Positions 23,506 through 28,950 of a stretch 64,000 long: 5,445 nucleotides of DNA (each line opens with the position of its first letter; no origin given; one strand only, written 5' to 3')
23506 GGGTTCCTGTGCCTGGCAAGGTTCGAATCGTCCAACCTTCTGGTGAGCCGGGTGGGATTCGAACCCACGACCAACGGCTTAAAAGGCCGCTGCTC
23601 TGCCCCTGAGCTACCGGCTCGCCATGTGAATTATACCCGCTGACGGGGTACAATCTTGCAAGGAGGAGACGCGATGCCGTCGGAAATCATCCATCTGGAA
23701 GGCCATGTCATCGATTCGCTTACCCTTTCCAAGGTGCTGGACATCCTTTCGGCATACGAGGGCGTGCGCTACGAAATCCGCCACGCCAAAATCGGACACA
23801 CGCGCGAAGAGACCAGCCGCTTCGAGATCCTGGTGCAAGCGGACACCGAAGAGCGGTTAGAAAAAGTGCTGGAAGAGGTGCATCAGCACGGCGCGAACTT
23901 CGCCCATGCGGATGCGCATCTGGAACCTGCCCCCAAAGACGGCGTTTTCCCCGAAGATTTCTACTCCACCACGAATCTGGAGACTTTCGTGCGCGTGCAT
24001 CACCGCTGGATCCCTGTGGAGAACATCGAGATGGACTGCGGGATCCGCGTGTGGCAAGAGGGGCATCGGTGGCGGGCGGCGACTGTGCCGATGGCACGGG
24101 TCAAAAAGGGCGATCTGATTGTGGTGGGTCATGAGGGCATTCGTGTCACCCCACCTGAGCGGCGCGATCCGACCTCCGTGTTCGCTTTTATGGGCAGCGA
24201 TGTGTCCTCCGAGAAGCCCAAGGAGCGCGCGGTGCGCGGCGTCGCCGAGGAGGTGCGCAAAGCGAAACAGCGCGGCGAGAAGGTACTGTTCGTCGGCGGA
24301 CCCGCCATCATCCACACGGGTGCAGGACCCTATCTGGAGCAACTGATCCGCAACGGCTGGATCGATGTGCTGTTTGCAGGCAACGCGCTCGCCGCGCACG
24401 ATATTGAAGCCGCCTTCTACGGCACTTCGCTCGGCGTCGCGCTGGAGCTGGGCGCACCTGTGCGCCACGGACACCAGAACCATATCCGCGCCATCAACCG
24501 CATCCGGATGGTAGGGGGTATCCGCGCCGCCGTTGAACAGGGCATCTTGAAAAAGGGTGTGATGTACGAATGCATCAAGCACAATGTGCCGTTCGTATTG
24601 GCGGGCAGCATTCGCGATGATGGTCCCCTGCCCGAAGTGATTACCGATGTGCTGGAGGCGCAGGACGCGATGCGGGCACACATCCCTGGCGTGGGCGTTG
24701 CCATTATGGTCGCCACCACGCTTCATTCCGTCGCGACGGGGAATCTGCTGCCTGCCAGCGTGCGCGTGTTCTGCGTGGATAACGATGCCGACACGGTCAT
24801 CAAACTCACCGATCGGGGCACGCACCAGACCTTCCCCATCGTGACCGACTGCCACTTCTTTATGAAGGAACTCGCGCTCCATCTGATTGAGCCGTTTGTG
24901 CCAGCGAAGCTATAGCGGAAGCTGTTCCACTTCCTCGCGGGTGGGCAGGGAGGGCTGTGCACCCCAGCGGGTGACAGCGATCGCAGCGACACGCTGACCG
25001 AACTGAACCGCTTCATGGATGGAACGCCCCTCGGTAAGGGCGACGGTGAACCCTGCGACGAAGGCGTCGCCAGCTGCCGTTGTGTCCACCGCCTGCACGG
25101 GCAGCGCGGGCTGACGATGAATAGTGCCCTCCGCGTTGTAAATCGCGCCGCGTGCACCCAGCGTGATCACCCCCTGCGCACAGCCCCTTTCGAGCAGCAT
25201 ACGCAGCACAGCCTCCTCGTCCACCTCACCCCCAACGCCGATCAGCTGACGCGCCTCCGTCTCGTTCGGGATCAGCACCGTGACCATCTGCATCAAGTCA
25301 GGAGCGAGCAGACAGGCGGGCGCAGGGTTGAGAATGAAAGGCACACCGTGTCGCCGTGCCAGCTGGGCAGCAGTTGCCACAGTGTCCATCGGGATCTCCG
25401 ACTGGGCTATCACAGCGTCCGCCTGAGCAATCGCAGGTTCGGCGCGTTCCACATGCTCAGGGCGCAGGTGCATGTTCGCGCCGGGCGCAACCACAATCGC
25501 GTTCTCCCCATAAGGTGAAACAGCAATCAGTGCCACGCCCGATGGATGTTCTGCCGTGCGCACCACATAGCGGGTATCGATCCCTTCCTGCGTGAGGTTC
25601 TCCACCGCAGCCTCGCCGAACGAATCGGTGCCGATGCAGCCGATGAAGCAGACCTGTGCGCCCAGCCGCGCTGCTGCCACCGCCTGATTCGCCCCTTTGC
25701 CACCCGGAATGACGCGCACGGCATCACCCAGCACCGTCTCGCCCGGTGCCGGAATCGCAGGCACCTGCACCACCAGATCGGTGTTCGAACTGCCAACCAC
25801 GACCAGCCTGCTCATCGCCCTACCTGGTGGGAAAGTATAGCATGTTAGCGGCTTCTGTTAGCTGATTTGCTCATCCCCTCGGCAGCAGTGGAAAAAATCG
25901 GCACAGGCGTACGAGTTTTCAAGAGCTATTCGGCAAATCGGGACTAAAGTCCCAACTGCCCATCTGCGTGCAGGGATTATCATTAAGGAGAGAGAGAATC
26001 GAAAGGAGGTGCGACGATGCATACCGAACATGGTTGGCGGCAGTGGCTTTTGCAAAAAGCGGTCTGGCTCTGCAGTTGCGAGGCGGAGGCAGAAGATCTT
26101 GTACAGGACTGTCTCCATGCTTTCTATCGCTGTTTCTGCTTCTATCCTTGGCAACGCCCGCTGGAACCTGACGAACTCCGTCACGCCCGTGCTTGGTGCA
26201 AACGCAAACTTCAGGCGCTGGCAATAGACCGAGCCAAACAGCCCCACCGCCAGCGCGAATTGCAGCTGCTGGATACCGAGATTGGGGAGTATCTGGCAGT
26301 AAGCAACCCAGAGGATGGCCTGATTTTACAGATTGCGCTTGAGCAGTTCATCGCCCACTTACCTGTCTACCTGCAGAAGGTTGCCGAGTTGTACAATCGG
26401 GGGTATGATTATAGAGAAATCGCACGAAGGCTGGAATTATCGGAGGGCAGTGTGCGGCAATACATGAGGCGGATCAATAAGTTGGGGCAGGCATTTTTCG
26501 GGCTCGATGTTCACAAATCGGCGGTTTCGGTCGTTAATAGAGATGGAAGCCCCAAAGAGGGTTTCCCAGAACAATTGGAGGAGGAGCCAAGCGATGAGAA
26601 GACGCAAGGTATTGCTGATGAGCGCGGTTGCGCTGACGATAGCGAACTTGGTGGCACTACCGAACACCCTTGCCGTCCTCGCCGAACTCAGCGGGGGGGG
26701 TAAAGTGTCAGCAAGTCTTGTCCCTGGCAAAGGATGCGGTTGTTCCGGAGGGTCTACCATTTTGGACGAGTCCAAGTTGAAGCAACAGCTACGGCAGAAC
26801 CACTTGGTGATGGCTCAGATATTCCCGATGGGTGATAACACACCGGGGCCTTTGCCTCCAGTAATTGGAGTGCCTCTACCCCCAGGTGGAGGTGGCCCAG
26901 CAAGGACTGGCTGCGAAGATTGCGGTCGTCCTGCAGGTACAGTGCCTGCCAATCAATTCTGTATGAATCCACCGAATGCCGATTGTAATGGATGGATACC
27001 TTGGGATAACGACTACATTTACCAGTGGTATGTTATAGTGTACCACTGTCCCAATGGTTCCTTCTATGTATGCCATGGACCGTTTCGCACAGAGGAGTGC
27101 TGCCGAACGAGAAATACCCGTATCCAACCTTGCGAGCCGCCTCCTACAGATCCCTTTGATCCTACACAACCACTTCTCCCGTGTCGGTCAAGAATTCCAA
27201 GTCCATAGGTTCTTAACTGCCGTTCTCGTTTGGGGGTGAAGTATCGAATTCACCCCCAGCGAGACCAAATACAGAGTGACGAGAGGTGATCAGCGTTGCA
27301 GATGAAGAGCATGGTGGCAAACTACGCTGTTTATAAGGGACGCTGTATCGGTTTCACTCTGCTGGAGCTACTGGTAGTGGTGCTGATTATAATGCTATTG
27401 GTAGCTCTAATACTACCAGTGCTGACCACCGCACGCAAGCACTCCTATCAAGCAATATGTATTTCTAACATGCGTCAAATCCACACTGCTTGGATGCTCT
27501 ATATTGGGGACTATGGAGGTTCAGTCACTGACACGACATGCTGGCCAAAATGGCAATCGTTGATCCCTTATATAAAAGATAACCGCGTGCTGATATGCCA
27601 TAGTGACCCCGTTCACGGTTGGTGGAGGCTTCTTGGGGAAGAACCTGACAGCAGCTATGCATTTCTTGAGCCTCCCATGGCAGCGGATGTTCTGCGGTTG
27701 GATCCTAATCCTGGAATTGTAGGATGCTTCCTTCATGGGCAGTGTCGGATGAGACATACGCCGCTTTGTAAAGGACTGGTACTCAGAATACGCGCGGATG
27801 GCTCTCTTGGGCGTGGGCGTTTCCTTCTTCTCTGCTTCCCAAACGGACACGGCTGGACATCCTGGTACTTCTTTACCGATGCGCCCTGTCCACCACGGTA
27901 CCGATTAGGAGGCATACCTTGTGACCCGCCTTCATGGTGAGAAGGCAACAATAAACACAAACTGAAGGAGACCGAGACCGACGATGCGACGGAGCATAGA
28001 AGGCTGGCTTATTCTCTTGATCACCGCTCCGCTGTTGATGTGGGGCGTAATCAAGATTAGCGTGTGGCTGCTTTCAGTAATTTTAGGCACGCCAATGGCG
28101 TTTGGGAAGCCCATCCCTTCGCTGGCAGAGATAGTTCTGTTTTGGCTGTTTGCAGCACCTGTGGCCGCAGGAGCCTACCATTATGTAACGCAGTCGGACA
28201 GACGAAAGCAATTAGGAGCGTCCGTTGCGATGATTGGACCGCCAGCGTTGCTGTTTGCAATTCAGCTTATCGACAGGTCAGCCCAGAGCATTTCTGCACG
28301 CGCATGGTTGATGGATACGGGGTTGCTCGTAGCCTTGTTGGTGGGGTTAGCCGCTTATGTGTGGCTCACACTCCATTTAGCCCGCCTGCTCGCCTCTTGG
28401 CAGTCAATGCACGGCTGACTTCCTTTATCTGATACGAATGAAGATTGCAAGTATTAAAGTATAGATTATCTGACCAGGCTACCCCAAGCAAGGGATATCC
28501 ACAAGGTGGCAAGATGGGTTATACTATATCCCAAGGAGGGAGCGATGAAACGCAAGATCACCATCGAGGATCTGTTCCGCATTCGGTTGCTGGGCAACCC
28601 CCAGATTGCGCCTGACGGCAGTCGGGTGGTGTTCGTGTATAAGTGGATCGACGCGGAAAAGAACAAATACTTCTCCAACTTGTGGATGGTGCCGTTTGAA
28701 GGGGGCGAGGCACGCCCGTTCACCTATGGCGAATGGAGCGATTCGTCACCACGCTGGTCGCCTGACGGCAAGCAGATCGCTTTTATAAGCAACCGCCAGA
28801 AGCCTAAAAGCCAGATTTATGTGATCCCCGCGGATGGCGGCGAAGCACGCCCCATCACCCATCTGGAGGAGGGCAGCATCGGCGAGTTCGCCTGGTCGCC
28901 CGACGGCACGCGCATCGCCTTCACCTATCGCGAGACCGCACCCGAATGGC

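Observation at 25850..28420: AT-richer 2.6-kb islet: ECF-like sigma factor, Cys/Pro-rich exported protein, Cys-rich pseudopilin and a 4-TM protein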

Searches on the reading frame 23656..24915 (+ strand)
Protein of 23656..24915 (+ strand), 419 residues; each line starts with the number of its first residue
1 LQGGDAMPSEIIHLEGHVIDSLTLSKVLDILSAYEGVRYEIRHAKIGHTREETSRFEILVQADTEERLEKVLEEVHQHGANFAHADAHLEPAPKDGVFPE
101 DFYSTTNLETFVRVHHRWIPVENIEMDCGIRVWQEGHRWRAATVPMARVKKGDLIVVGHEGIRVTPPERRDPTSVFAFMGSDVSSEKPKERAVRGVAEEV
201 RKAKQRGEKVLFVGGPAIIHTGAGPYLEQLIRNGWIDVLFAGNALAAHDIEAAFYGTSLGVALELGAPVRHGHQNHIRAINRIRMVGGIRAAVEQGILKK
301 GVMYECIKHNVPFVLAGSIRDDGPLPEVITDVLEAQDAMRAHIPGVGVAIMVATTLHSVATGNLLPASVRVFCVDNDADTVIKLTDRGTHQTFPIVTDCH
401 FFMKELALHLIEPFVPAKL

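Call 77: search_protein_families(library=pfam, proteins=[window:23656-24915:+], max_evalue=0.00001)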
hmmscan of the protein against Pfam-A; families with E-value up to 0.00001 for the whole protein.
window:23656-24915:+ (419 aa): 3 families
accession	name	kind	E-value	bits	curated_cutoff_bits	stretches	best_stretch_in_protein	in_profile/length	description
PF21570.3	ArgZ-like_C_2nd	-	2.4e-96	321.9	27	1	196-406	3-213/213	Arginine dihydrolase ArgZ-like, C-terminal, Rossmann fold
PF04455.17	Saccharop_dh_N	-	1.9e-29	102.5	23.5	1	10-107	2-99/100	LOR/SDH bifunctional enzyme conserved region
PF21571.2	ArgZ-like_C_1st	-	3.6e-29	101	27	1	109-192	1-83/84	Arginine dihydrolase ArgZ-like, C-terminal, first region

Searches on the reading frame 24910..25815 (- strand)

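Call 77: search_protein_families(library=pfam, proteins=[window:24910-25815:-], max_evalue=0.00001)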
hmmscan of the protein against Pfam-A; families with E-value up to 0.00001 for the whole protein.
window:24910-25815:- (301 aa): 2 families
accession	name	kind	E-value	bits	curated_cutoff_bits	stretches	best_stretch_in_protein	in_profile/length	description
PF00294.29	PfkB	-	3.1e-76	257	25.8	1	1-293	1-302/302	pfkB family carbohydrate kinase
PF08543.17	Phos_pyr_kin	-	4.2e-06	26.7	27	1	169-280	111-231/246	Phosphomethylpyrimidine kinase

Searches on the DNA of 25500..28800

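Call 87: search_rna_families(source=window, start=25500, end=28800, threshold=evalue, max_evalue=1)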
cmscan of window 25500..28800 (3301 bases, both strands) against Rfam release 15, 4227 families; matches with E-value up to 1: 0.
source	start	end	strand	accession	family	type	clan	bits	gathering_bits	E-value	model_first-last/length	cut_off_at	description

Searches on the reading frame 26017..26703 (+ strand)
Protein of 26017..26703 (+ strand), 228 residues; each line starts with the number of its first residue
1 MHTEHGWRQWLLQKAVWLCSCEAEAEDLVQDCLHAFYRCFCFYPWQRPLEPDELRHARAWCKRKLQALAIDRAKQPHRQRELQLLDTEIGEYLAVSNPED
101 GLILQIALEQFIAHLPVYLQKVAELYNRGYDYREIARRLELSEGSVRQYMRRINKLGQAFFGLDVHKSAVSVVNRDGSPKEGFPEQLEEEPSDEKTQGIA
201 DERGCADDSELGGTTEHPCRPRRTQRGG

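Call 3: search_protein_families(library=pfam, proteins=[window:26017-26703:+], max_evalue=1)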
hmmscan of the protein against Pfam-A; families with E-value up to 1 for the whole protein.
window:26017-26703:+ (228 aa): 24 families
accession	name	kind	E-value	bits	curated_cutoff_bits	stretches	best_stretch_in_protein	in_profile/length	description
PF08281.18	Sigma70_r4_2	-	1.2e-07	31.6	25.7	1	107-152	3-49/54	Sigma-70, region 4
PF13518.12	HTH_28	-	5.4e-05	23.6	25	1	121-159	4-42/52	Helix-turn-helix domain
PF04545.22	Sigma70_r4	-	0.00034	20.5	24.1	1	126-152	17-43/50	Sigma-70, region 4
PF07638.17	Sigma70_ECF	-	0.00038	20.8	21.1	1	88-150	111-172/185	ECF sigma factor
PF13384.12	HTH_23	-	0.00073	19.7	24.6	1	121-158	9-46/50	Homeodomain-like domain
PF13551.12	HTH_29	-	0.0015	19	28.1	1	122-157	4-40/64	Winged helix-turn helix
PF06056.18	Terminase_5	-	0.0019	18.5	20.3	1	123-155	7-39/58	Putative ATPase subunit of terminase (gpP-like)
PF00196.25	GerE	-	0.0024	17.9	23.5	1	122-154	10-42/57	Bacterial regulatory proteins, luxR family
PF04542.20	Sigma70_r2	-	0.0043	17.3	24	1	8-39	6-37/71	Sigma-70 region 2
PF13412.12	HTH_24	-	0.0092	16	21.9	1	132-152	20-40/48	Winged helix-turn-helix DNA-binding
PF06530.18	Phage_antitermQ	-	0.0096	16.3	26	1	98-151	47-100/118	Phage antitermination protein Q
PF08279.18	HTH_11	-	0.011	16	25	1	133-157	19-43/55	HTH domain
PF01527.26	HTH_Tnp_1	-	0.013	16.1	24.1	1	122-153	16-47/75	Transposase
PF19610.4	DUF6115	-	0.027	15.3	27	1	120-147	101-128/134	Family of unknown function (DUF6115)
PF14493.12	HTH_40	-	0.03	15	27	1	121-159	4-42/89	Helix-turn-helix domain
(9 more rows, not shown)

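Call 4: search_protein_families(library=ncbifam, proteins=[window:26017-26703:+], max_evalue=1)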
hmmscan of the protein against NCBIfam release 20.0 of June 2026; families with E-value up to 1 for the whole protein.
window:26017-26703:+ (228 aa): 35 families (the best 25 are shown)
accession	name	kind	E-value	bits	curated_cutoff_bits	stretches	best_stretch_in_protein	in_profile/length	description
NF058625.1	sigma_PG0214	equivalog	2.2e-10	40.5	130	1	8-152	14-152/170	GFO_1088 family ECF-type sigma factor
TIGR02937.1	sigma70-ECF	superfamily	2.9e-10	40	42.9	1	19-153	22-157/165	sigma-70 family RNA polymerase sigma factor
TIGR02985.1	Sig70_bacteroi1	subfamily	3e-07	30.8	126.4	1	19-152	22-153/162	RNA polymerase sigma-70 factor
NF007227.0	PRK09645.1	subfamily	3.6e-06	27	202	1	4-148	21-157/177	sigma-70 family RNA polymerase sigma factor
TIGR02983.1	SigE-fam_strep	subfamily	5e-06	26.5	141.55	1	10-152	18-149/162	SigE family RNA polymerase sigma factor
NF009175.0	PRK12523.1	equivalog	9.8e-05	22.4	271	1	7-152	19-158/172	RNA polymerase sigma factor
TIGR02989.1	Sig-70_gvs1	subfamily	0.0011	19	124.55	1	23-155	26-152/158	RNA polymerase sigma-70 factor, Rhodopirellula/Verrucomicrobium family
NF007214.0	PRK09636.1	subfamily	0.0012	18.1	271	1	8-152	14-154/293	RNA polymerase sigma factor SigJ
NF009191.0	PRK12539.1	subfamily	0.0016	18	171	1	20-152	47-170/185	sigma-70 family RNA polymerase sigma factor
NF009177.0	PRK12525.1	subfamily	0.0023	17.8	266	1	9-152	20-157/168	RNA polymerase sigma factor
NF040595.1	HTH_Cbp1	equivalog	0.0027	17.6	140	1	120-151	6-37/135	CRISPR DNA repeat-binding protein Cbp1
TIGR02957.1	SigX4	subfamily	0.0038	16.5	323.25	1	129-155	124-150/281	RNA polymerase sigma-70 factor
NF033546.1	transpos_IS21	equivalog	0.0046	16.5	160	1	124-159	3-33/294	IS21 family transposase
NF008889.0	PRK11924.1-1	subfamily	0.005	16.5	181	1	9-152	21-158/173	RNA polymerase sigma factor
NF033545.0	transpos_IS630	equivalog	0.007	15.8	100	1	120-157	3-40/299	IS630 family transposase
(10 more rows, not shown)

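Call 7: find_encoding_contigs(protein=window:26017-26703:+, flank=10000, max_places=6)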
Protein window:26017-26703:+ (228 aa): 1 contig read that carries it; 1 place shown.
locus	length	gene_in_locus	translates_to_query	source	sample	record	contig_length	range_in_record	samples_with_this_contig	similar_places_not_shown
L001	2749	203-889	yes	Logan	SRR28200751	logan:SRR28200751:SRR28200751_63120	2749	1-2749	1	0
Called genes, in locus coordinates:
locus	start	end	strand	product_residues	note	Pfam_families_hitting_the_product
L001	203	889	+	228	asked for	PF08281:Sigma70_r4_2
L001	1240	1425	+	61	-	-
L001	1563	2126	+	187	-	-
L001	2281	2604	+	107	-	-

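Call 78: search_protein_families(library=padloc, proteins=[window:26017-26703:+], max_evalue=0.1)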
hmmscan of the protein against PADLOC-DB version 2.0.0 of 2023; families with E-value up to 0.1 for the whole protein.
window:26017-26703:+ (228 aa): 2 families
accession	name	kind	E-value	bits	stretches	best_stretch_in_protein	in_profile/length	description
PDLC01851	CARF3--CARF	-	5.1e-05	20.8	1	109-165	203-260/279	-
PDLC04133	mad1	-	0.012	13.9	1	130-152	6-28/60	mads_1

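Call 84: search_protein_families(library=pfam, alignment_id=A9, max_evalue=0.01)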
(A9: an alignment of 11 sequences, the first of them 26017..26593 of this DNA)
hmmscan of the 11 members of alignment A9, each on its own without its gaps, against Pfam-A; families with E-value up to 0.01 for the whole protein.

A. member 1, window:26017-26593:+ (192 aa): 12 families
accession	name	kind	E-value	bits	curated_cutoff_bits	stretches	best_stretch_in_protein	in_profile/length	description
PF08281.18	Sigma70_r4_2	-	9.4e-08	32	25.7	1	107-152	3-49/54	Sigma-70, region 4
PF13518.12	HTH_28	-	4e-05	24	25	1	121-159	4-42/52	Helix-turn-helix domain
PF04545.22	Sigma70_r4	-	0.00023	21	24.1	1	126-152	17-43/50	Sigma-70, region 4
PF07638.17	Sigma70_ECF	-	0.00026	21.4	21.1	1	87-150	110-172/185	ECF sigma factor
PF13384.12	HTH_23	-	0.00055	20.1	24.6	1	121-158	9-46/50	Homeodomain-like domain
PF13551.12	HTH_29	-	0.0011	19.4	28.1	1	122-157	4-40/64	Winged helix-turn helix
PF06056.18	Terminase_5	-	0.0024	18.2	20.3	1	123-155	7-39/58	Putative ATPase subunit of terminase (gpP-like)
PF00196.25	GerE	-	0.0026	17.8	23.5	1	122-154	10-42/57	Bacterial regulatory proteins, luxR family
PF04542.20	Sigma70_r2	-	0.0027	17.9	24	1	8-39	6-37/71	Sigma-70 region 2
PF06530.18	Phage_antitermQ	-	0.0072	16.7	26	0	98-151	47-100/118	Phage antitermination protein Q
PF13412.12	HTH_24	-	0.0073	16.3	21.9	0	132-152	20-40/48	Winged helix-turn-helix DNA-binding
PF08279.18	HTH_11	-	0.0076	16.5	25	0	133-157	19-43/55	HTH domain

B. families by the number of members that match (of 11 scanned): 23 families
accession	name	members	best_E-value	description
PF08281.18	Sigma70_r4_2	11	2.8e-11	Sigma-70, region 4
PF13384.12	HTH_23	7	1.4e-07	Homeodomain-like domain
PF06056.18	Terminase_5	7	1.3e-05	Putative ATPase subunit of terminase (gpP-like)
PF13551.12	HTH_29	7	4.8e-05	Winged helix-turn helix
PF04542.20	Sigma70_r2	5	3.2e-07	Sigma-70 region 2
PF00196.25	GerE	5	2.6e-05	Bacterial regulatory proteins, luxR family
PF13412.12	HTH_24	5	5.9e-05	Winged helix-turn-helix DNA-binding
PF04545.22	Sigma70_r4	5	0.00016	Sigma-70, region 4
PF08279.18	HTH_11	5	0.0017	HTH domain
PF14493.12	HTH_40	4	1.9e-06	Helix-turn-helix domain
PF02796.21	HTH_7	4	4.8e-05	Helix-turn-helix domain of resolvase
PF12728.13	HTH_17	4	0.00015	Helix-turn-helix domain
PF13518.12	HTH_28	3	6.1e-07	Helix-turn-helix domain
PF13936.12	HTH_38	3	3.3e-06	Helix-turn-helix domain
PF07638.17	Sigma70_ECF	2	2.6e-07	ECF sigma factor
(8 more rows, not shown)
